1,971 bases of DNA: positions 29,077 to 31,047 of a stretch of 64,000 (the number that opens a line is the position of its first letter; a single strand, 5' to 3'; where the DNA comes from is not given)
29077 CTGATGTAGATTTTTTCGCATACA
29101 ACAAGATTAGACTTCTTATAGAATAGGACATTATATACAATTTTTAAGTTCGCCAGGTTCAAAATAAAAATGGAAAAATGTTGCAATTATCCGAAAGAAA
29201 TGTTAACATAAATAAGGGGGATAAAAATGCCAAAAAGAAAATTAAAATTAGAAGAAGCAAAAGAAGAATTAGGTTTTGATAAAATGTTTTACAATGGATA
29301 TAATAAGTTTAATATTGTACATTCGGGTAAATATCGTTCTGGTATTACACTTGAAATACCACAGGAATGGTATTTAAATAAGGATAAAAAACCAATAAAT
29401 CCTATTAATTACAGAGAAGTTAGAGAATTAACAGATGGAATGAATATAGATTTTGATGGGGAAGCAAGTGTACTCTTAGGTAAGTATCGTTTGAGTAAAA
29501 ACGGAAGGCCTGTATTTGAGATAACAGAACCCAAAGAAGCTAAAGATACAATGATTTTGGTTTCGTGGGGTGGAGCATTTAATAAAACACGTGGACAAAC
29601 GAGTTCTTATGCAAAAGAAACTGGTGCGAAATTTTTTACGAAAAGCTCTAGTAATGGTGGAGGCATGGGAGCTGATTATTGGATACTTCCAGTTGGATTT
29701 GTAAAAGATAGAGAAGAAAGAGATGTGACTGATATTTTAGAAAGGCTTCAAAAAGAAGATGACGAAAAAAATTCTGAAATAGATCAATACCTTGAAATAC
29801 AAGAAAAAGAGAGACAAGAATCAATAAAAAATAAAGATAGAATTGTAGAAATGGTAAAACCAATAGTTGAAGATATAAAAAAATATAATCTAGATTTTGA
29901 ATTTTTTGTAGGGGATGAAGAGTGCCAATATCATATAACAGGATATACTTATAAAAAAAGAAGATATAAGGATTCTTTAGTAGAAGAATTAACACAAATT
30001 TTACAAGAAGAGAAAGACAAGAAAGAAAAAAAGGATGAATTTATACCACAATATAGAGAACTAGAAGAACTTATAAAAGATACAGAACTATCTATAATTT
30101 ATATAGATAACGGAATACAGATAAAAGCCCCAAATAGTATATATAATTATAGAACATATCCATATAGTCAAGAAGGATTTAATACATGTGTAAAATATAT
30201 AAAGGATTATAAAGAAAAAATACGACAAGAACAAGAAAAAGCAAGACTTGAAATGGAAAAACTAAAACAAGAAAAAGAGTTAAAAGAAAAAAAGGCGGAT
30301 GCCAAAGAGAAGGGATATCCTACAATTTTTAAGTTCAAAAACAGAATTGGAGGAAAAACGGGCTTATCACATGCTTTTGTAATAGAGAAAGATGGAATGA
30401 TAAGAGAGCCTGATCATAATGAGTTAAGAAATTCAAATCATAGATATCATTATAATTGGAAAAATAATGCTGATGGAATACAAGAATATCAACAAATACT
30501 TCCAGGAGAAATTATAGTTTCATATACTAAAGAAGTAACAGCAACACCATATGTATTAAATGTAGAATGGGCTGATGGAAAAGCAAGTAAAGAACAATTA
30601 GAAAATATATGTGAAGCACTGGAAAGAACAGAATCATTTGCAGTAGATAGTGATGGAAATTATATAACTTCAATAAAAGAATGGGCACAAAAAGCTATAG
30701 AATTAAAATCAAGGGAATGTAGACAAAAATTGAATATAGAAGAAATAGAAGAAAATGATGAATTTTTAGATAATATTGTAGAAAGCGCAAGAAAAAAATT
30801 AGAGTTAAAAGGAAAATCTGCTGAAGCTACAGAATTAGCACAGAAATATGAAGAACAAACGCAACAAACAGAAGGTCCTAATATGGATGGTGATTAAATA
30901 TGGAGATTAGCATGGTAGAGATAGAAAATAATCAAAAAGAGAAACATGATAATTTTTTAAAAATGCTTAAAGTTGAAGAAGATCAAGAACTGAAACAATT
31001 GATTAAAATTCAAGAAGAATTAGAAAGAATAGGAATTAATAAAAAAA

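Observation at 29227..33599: Four-gene lineage-specific module splits the dcw cluster between ftsL and the class B PBP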

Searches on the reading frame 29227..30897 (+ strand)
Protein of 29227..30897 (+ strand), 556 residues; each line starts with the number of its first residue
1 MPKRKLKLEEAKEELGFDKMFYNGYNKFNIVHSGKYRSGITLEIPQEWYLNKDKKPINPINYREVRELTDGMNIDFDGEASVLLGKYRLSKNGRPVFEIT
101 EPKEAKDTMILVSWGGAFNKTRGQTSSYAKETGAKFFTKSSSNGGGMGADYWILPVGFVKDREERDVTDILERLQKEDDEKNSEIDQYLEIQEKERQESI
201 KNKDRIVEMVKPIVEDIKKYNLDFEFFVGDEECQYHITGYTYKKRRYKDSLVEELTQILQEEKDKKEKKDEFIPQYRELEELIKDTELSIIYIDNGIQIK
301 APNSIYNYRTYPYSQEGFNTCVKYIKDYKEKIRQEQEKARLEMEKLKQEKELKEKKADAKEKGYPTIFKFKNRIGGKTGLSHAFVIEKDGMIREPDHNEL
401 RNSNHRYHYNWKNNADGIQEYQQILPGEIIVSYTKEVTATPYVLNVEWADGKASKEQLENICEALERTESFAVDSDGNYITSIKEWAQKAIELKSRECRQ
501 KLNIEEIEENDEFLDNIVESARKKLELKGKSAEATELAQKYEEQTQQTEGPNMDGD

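Call 3: search_protein_families(library=pfam, proteins=[window:29227-30897:+], max_evalue=0.1)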
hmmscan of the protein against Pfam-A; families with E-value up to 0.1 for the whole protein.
window:29227-30897:+ (556 aa): 0 families

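Call 4: search_protein_families(library=phrogs, proteins=[window:29227-30897:+], max_evalue=0.1)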
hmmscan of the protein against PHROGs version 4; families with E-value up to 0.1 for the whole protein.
window:29227-30897:+ (556 aa): 1 family
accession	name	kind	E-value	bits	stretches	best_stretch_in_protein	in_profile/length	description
phrog_32961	-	unknown function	0.045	15.1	0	162-228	65-133/161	-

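Call 5: search_protein_families(library=ncbifam, proteins=[window:29227-30897:+], max_evalue=0.1)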
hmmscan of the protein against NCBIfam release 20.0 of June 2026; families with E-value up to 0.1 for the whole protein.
window:29227-30897:+ (556 aa): 0 families

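Call 6: search_protein_families(library=padloc, proteins=[window:29227-30897:+], max_evalue=0.1)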
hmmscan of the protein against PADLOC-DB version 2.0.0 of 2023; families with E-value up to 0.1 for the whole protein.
window:29227-30897:+ (556 aa): 0 families

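Call 16: find_homologous_proteins(query=window:29227-30897:+, max_evalue=0.001)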
Query window:29227-30897:+ (556 aa): 61 proteins with E <= 0.001 among 8000 candidates.
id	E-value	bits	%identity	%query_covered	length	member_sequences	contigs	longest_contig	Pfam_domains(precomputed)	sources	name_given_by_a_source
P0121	0.0e+0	1236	100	100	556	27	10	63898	-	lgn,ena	-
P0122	7.2e-263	891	74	99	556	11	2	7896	-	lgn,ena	-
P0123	1.0e-252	858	70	100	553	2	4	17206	-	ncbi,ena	-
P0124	1.6e-252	857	71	100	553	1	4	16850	-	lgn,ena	-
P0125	5.4e-241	819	68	99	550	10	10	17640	-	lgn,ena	-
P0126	9.8e-203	693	60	97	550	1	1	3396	-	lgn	-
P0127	9.7e-187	640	51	100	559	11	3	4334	-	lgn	-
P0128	7.2e-186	637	54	97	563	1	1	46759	-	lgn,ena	-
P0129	1.8e-185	636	52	100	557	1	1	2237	-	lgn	-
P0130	2.2e-185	635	54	98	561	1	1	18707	-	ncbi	-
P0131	2.7e-182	625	52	98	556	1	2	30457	-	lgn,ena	-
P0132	4.4e-182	625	52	98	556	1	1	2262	-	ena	-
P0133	9.9e-182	623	51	98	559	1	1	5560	-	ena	-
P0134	1.6e-181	623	52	98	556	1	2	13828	-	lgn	-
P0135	1.7e-181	623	52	98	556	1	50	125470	-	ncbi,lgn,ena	ncbi:MAG: hypothetical protein ACI4VE_03615 [Clostridia bacterium]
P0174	7.3e-148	512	45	100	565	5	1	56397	-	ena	-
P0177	1.1e-136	475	43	98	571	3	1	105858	-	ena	-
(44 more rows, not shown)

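Call 17: find_encoding_contigs(protein=P0135, flank=8000, max_places=3)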
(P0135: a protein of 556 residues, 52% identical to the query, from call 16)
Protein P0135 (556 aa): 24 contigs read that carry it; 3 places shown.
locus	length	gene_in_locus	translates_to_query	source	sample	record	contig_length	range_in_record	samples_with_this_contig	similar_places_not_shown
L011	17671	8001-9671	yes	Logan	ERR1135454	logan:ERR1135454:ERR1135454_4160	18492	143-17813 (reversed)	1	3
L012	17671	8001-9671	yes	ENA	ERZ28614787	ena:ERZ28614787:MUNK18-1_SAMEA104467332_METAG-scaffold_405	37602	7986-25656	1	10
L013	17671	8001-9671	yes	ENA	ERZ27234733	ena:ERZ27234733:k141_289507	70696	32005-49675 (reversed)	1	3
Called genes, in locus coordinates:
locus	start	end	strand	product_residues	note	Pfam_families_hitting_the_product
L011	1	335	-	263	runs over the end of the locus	PF00768:Peptidase_S11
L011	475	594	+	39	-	-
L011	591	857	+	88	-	PF13730:HTH_36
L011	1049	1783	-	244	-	PF09620:Cas_csx3 (faint)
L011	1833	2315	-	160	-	-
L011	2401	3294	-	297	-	PF00126:HTH_1, PF03466:LysR_substrate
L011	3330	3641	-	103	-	-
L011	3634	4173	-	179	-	-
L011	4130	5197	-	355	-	-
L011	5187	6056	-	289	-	PF02811:PHP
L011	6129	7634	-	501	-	-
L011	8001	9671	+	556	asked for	-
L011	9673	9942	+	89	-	-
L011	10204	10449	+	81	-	-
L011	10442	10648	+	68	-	-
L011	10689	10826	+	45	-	-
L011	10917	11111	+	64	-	PF00239:Resolvase (weak)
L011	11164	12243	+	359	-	PF07508:Recombinase, PF13408:Zn_ribbon_recom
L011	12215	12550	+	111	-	-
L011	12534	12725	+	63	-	-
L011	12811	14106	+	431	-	PF07508:Recombinase, PF13408:Zn_ribbon_recom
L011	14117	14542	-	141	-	PF00768:Peptidase_S11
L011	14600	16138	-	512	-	PF00117:GATase, PF07722:Peptidase_C26, PF02540:NAD_synthase (weak), PF03054:tRNA_Me_trans (faint), PF00958:GMP_synt_C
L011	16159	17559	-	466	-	PF02127:Peptidase_M18, PF05343:Peptidase_M42 (weak)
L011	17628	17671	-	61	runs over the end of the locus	?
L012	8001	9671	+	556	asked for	-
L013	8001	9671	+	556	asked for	-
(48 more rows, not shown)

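Call 18: find_encoding_contigs(protein=P0177, flank=8000, max_places=2)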
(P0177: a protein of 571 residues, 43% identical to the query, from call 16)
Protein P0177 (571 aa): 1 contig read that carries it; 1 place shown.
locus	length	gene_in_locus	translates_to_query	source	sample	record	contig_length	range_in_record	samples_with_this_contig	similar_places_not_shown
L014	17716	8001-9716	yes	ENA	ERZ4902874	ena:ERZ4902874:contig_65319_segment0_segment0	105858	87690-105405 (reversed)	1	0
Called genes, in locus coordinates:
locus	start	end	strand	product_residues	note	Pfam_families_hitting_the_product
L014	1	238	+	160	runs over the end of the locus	PF01076:Mob_Pre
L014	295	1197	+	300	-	-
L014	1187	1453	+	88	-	-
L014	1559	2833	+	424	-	PF00239:Resolvase, PF07508:Recombinase, PF13408:Zn_ribbon_recom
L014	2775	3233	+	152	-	PF14287:DUF4368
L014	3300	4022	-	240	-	-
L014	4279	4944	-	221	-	-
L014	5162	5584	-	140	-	PF01966:HD (weak)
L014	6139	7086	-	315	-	PF01699:Na_Ca_ex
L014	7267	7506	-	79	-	PF06949:DUF1292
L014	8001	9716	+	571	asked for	-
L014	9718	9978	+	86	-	-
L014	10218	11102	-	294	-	PF02195:ParB_N, PF17762:HTH_ParB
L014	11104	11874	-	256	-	PF00142:Fer4_NifH, PF01656:CbiA, PF02374:ArsA_ATPase (weak), PF06564:CBP_BcsQ, PF07015:VirC1 (faint), PF09140:MipZ, PF10609:ParA, PF13614:AAA_31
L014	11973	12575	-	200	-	PF00300:His_Phos_1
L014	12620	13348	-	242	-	PF02527:GidB, PF13847:Methyltransf_31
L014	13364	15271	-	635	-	PF01134:GIDA, PF07992:Pyr_redox_2, PF21680:GIDA_C_1st, PF13932:SAM_GIDA_C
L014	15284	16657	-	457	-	PF10396:TrmE_N, PF00350:Dynamin_N (faint), PF12631:MnmE_helical, PF00009:GTP_EFTU (weak), PF02421:FeoB_N, PF00071:Ras (weak), PF01926:MMR_HSR1, PF16897:MMR_HSR1_Xtn (weak), +1 more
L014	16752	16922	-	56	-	-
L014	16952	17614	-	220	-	PF14804:Jag_N, PF13083:KH_KhpA-B, PF01424:R3H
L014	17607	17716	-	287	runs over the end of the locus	PF02096:60KD_IMP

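Call 19: find_encoding_contigs(protein=P0174, flank=8000, max_places=2)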
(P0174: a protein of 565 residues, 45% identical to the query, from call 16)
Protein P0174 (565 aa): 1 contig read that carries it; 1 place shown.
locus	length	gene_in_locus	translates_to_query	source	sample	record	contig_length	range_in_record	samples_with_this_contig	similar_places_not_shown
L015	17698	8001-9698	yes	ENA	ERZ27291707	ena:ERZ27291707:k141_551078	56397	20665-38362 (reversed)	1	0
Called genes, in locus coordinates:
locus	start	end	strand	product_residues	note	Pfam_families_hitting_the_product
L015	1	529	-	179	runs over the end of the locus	PF00149:Metallophos, PF12850:Metallophos_2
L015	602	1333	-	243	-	PF01182:Glucosamine_iso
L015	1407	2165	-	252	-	PF01966:HD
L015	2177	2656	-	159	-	PF00383:dCMP_cyt_deam_1, PF14437:MafB19-deam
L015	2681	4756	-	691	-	PF00724:Oxidored_FMN, PF07992:Pyr_redox_2, PF00890:FAD_binding_2 (weak), PF12831:FAD_oxidored, PF13450:NAD_binding_8 (weak), PF13738:Pyr_redox_3, PF00070:Pyr_redox (weak), PF01266:DAO (weak), +4 more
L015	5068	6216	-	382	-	PF09620:Cas_csx3 (faint)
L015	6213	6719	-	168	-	-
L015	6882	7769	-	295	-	PF00126:HTH_1, PF03466:LysR_substrate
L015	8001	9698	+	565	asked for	-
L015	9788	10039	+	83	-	-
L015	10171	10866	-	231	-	-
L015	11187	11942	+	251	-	PF13936:HTH_38 (weak)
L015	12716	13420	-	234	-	PF00117:GATase, PF07722:Peptidase_C26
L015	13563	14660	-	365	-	-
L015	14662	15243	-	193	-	-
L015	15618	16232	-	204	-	PF00589:Phage_integrase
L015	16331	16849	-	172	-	-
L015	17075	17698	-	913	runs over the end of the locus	PF07517:SecA_DEAD, PF00270:DEAD, PF01043:SecA_PP_bind, PF21090:P-loop_SecA, PF07516:SecA_SW, PF02810:SEC-C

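Call 25: search_solved_structures(query=A1, max_evalue=10, show_alignments=1)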
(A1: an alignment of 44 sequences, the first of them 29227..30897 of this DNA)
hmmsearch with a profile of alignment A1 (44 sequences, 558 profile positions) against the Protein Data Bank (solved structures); distinct sequences matched with E-value up to 10: 2.
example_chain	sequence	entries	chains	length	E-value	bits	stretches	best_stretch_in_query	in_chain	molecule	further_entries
8g4k_A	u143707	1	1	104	0.14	13.9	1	274-346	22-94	5HCS_TGFBR2_1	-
6egc_A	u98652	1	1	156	7.6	8.2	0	175-264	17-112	SC_2L4HC2_23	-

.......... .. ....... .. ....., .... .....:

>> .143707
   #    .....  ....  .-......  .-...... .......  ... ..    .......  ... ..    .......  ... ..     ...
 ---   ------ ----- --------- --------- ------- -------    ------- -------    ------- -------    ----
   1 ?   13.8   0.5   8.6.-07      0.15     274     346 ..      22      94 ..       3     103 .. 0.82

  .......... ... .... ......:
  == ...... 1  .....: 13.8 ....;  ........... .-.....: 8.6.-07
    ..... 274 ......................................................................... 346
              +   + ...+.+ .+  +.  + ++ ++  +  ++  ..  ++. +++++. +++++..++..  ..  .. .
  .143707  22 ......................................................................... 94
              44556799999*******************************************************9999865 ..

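Call 34: predict_structure(alignment_id=A1)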
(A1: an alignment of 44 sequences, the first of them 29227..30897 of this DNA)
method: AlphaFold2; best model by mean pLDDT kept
length: 556 residues; sequences in the alignment: 44
mean_pLDDT: 87.0   pTM: 0.51
mean pLDDT of the five models: 87.0, 85.5, 85.1, 84.8, 84.8
residues with pLDDT >= 90: 292; 70-90: 227; 50-70: 23; < 50: 14
segments of 3 or more residues with pLDDT < 50: 507-512, 549-556
pLDDT, mean of each block of 10 residues (from residue 1): 84 89 92 88 93 89 92 90 95 93 95 84 88 92 85 95 92 94 89 91 94 94 91 85 92 94 92 92 86 90 75 94 91 89 85 87 90 86 91 90 84 88 92 90 93 90 86 89 90 88 61 58 73 74 58 39
secondary structure, 60 per line:
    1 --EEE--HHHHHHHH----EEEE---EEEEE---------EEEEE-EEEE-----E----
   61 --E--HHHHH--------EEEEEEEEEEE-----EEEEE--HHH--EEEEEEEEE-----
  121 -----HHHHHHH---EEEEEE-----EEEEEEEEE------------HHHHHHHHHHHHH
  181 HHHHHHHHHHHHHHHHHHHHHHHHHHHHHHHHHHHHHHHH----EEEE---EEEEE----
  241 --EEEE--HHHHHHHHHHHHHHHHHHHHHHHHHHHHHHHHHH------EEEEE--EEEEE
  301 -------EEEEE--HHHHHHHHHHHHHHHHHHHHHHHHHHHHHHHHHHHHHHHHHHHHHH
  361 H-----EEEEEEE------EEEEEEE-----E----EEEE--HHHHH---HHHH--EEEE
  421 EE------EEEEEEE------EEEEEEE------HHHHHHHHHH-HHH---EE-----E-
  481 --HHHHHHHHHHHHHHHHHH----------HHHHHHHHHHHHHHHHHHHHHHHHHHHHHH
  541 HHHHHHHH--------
elements in order: E3-5 H8-15 E20-23 E27-31 E41-45 E47-50 H66-70 E79-89 E95-99 E107-115 H126-132 E136-141 E147-155 H168-220 E225-228 E232-236 E243-246 H249-282 E289-293 E296-300 E308-312 H315-361 E367-373 E380-386 E397-400 H403-407 H411-414 E417-422 E429-435 E442-448 H455-464 H483-500 H511-548

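Call 37: fold_search(model_id=the predicted structure, library=pdb)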
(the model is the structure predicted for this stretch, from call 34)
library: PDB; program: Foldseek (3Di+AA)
matches with E <= 10: 448; with E <= 0.001: 0
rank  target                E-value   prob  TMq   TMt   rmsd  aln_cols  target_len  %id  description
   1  3zxo_A                1.1e-01  0.41  0.07  0.24   7.9        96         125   12  CRYSTAL STRUCTURE OF THE MUTANT ATP-BINDING DOMAIN OF MYCOBACTERIUM TUBERCULOSIS DOSS (released 2011-08-24)
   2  8c41_A                1.3e-01  0.16  0.09  0.07  16.5       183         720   11  High resolution structure of the Streptococcus pneumoniae topoisomerase IV-DNA complex with the novel fluoroquinolone  (released 2024-01-10)
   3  3es6_A                1.3e-01  0.08  0.08  0.15  28.3       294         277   12  Crystal structure of the novel complex formed between Zinc 2-glycoprotein (ZAG) and Prolactin inducible protein (PIP)  (released 2008-10-28)
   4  1zag_B                1.6e-01  0.09  0.08  0.15  28.1       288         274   12  HUMAN ZINC-ALPHA-2-GLYCOPROTEIN (released 1999-03-31)
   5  1zag_D                1.7e-01  0.09  0.07  0.13  20.1       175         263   10  HUMAN ZINC-ALPHA-2-GLYCOPROTEIN (released 1999-03-31)
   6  1zag_C                1.7e-01  0.09  0.08  0.15  27.8       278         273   13  HUMAN ZINC-ALPHA-2-GLYCOPROTEIN (released 1999-03-31)
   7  1zag_A                2.0e-01  0.08  0.08  0.14  28.6       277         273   12  HUMAN ZINC-ALPHA-2-GLYCOPROTEIN (released 1999-03-31)
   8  9gb2_S                2.2e-01  0.23  0.09  0.19  11.9       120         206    8  Extended phiCD508 baseplate (released 2025-03-26)
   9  8fg6_B                2.2e-01  0.21  0.09  0.25  23.5       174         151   15  Design of amyloidogenic peptide traps (released 2024-03-20)
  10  1t7v_A                2.5e-01  0.09  0.07  0.12  20.2       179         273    8  Zn-alpha-2-glycoprotein; baculo-ZAG PEG 200 (released 2004-12-21)
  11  4mcw_A                2.6e-01  0.16  0.10  0.14  16.7       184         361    9  Crystal structure of a HD-GYP domain (a cyclic-di-GMP phosphodiesterase) containing a tri-nuclear metal centre (released 2014-02-19)
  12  7uio_An               2.8e-01  0.04  0.09  0.06  24.1       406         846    7  Mediator-PIC Early (Composite Model) (released 2023-03-01)
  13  8yqt_C                3.3e-01  0.41  0.07  0.11  12.9        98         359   13  African swine fever virus RNA Polymerase-M1249L complex2 (released 2024-11-06)
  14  4mcw_B                3.9e-01  0.15  0.10  0.14  16.7       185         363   10  Crystal structure of a HD-GYP domain (a cyclic-di-GMP phosphodiesterase) containing a tri-nuclear metal centre (released 2014-02-19)
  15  7eva                  4.1e-01  0.15  0.09  0.26   8.8       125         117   13  Structure of molecular chaperone SycE of Yersinia enterocolitica (released 2022-05-25)
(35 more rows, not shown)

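Call 42: fold_search(model_id=the predicted structure, library=viral)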
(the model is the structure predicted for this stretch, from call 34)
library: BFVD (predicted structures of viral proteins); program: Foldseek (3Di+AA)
matches with E <= 10: 674; with E <= 0.001: 0
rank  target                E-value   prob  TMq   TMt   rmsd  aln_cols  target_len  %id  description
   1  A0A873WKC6            6.2e-02  0.23  0.11  0.13  18.8       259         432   10  (no name in the UniProt tables at hand)
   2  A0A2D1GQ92            1.6e-01  0.51  0.11  0.29   9.8       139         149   14  (no name in the UniProt tables at hand)
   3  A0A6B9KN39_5          1.6e-01  0.15  0.08  0.04  14.2       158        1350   10  Genome polyprotein (Fragment) [Atrato Flavi-like virus 1]
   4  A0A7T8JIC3            1.6e-01  0.08  0.07  0.06  28.6       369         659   11  Serine protease [Soybean thrips sobemo-like virus 2]
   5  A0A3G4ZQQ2            1.9e-01  0.25  0.13  0.09   9.6       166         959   16  Uncharacterized protein [Barrevirus sp.]
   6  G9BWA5                1.9e-01  0.23  0.08  0.18  14.8       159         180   11  (no name in the UniProt tables at hand)
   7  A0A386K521            1.9e-01  0.09  0.09  0.15  19.5       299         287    9  Uncharacterized protein [Dickeya phage vB_DsoM_JA11]
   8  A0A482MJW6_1          2.2e-01  0.09  0.08  0.06  22.3       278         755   13  Uncharacterized protein [Nodularia phage vB_NspS-kac68v162]
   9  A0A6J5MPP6            2.2e-01  0.04  0.07  0.04  30.8       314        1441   10  PKD domain containing protein [uncultured Caudovirales phage]
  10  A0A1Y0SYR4            2.4e-01  0.57  0.09  0.35   6.7        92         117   13  Uncharacterized protein [Pseudomonas phage Phabio]
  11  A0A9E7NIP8            2.4e-01  0.16  0.09  0.27  12.8       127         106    9  Uncharacterized protein [Gordonia phage Finkle]
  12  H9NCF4                2.6e-01  0.96  0.11  0.61   4.4        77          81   13  (no name in the UniProt tables at hand)
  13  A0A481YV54            2.6e-01  0.35  0.11  0.30   8.6       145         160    6  Uncharacterized protein [Marseillevirus LCMAC103]
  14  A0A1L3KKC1            2.6e-01  0.21  0.09  0.20  12.6       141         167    6  (no name in the UniProt tables at hand)
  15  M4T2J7                2.6e-01  0.10  0.08  0.19  18.1       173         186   13  Uncharacterized protein [Vibrio phage VBP47]
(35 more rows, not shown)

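Call 46: search_dna_similar(query=window:29227-30897:+, collection=phages, mode=protein, max_evalue=0.001, max_rows=15)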
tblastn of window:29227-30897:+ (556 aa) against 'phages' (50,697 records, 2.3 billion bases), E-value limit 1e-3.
No match.

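Call 49: find_related_loci(query=A1, collection=viral_contigs, flank=10000)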
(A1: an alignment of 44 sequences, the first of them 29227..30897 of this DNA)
Query A1 (556 aa) in viral_contigs; peptide patterns used: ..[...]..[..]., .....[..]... (x = any residue, [..] = any of these).
197 stretches matched a pattern; 10 encode a relative of the query (tblastn E <= 1e-3); 10 distinct loci.
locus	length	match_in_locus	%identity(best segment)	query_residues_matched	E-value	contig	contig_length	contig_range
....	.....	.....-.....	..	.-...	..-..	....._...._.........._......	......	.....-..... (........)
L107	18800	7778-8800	25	3-318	3e-27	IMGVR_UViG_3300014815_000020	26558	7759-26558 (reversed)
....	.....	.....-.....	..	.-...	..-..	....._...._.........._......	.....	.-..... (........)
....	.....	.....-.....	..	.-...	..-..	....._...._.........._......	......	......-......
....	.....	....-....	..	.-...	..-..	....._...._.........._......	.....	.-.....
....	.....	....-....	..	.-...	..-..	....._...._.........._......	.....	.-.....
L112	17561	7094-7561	37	5-160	1e-25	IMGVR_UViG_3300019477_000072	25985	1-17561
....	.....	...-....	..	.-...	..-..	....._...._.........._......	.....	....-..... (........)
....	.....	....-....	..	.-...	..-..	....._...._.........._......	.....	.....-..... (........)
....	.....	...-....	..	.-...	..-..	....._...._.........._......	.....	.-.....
